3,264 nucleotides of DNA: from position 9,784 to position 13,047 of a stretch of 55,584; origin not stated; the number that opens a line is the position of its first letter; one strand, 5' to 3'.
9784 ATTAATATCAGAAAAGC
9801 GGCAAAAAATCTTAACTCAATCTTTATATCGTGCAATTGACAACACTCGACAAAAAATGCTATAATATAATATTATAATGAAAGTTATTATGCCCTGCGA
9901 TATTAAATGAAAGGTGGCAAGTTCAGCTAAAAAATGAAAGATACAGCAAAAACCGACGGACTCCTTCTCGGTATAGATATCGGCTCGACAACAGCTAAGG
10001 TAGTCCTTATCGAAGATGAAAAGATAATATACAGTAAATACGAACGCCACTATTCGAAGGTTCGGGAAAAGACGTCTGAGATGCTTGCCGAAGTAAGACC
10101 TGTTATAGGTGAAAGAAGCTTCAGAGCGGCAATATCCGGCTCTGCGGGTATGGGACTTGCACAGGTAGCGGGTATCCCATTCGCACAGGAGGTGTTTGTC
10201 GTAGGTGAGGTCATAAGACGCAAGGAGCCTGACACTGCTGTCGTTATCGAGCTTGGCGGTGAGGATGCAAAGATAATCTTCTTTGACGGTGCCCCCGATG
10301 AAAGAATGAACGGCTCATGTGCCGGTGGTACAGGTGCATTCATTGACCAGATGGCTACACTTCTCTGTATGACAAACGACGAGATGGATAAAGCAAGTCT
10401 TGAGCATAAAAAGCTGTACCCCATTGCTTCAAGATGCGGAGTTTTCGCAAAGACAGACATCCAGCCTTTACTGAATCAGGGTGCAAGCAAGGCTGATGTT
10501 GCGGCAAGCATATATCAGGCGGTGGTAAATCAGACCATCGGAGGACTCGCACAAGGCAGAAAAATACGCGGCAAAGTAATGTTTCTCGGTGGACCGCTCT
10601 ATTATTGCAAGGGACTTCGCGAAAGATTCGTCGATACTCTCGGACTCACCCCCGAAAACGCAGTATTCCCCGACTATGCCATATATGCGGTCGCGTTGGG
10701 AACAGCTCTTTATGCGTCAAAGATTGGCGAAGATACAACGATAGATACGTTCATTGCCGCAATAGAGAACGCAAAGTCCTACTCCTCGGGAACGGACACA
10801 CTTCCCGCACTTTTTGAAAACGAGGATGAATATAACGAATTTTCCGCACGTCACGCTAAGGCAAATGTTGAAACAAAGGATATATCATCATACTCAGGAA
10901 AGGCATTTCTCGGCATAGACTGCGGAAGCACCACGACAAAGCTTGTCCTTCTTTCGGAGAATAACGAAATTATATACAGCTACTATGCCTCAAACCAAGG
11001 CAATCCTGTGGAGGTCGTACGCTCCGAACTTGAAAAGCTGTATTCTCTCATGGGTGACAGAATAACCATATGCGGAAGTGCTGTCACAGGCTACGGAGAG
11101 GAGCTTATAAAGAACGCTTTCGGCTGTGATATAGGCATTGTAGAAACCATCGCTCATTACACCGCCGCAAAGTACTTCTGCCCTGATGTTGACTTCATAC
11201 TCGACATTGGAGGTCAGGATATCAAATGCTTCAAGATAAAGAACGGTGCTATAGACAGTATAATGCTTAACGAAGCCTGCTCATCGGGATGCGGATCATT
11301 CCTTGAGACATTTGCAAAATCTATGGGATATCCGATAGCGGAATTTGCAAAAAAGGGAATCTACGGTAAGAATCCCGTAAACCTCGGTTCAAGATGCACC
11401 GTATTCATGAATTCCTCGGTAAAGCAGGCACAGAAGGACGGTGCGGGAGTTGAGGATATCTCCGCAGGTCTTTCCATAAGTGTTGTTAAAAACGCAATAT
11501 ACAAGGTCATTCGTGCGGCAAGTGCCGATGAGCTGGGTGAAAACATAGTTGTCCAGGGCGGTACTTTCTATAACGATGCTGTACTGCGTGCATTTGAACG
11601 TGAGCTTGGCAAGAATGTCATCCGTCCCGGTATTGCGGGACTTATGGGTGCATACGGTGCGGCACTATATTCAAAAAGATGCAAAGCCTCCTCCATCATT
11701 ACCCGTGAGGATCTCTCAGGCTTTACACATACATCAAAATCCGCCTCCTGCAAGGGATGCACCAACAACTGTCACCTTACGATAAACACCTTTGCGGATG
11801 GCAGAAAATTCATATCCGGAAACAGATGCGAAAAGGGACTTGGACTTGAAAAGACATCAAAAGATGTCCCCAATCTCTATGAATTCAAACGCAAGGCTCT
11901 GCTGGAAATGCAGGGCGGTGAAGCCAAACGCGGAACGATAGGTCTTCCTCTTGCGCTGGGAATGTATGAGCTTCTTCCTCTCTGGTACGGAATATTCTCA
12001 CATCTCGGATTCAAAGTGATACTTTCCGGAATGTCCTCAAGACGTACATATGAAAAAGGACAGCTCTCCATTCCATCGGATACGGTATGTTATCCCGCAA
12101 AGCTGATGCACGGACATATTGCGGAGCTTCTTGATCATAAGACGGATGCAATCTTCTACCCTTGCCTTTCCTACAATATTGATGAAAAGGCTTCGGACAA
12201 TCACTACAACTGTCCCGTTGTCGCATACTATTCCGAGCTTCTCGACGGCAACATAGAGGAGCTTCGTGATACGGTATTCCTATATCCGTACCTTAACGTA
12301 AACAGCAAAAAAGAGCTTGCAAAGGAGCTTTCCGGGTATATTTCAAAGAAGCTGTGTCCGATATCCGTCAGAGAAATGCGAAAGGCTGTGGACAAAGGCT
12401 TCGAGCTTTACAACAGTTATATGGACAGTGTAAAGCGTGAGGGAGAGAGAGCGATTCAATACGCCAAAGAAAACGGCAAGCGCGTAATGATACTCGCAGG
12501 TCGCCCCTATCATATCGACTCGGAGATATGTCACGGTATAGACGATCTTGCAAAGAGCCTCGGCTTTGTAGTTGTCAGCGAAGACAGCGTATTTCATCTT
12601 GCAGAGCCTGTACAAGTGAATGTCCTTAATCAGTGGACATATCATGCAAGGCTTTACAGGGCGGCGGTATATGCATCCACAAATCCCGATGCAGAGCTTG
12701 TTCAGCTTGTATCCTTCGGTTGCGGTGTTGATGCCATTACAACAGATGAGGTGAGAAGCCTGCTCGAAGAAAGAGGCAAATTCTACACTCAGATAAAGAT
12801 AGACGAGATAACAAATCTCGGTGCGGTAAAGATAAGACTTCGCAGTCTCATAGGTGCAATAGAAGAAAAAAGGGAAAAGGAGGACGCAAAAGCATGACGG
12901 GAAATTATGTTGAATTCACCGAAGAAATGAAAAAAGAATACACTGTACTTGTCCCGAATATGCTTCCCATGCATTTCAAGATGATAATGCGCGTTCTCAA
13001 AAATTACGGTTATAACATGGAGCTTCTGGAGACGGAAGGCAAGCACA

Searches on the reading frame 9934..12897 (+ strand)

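Call 66: search_protein_families(library=pfam, proteins=[window:9934-12897:+], max_evalue=0.00001)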
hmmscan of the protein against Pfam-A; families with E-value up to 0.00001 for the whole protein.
window:9934-12897:+ (987 aa): 2 families
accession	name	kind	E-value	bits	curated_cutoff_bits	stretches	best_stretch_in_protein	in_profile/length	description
PF09989.15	DUF2229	-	1.4e-68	231.2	29.4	1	668-886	1-218/218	CoA enzyme activase uncharacterised domain (DUF2229)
PF01869.26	BcrAD_BadFG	-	4.7e-59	200.6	31.5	2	326-579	1-270/271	BadF/BadG/BcrA/BcrD ATPase family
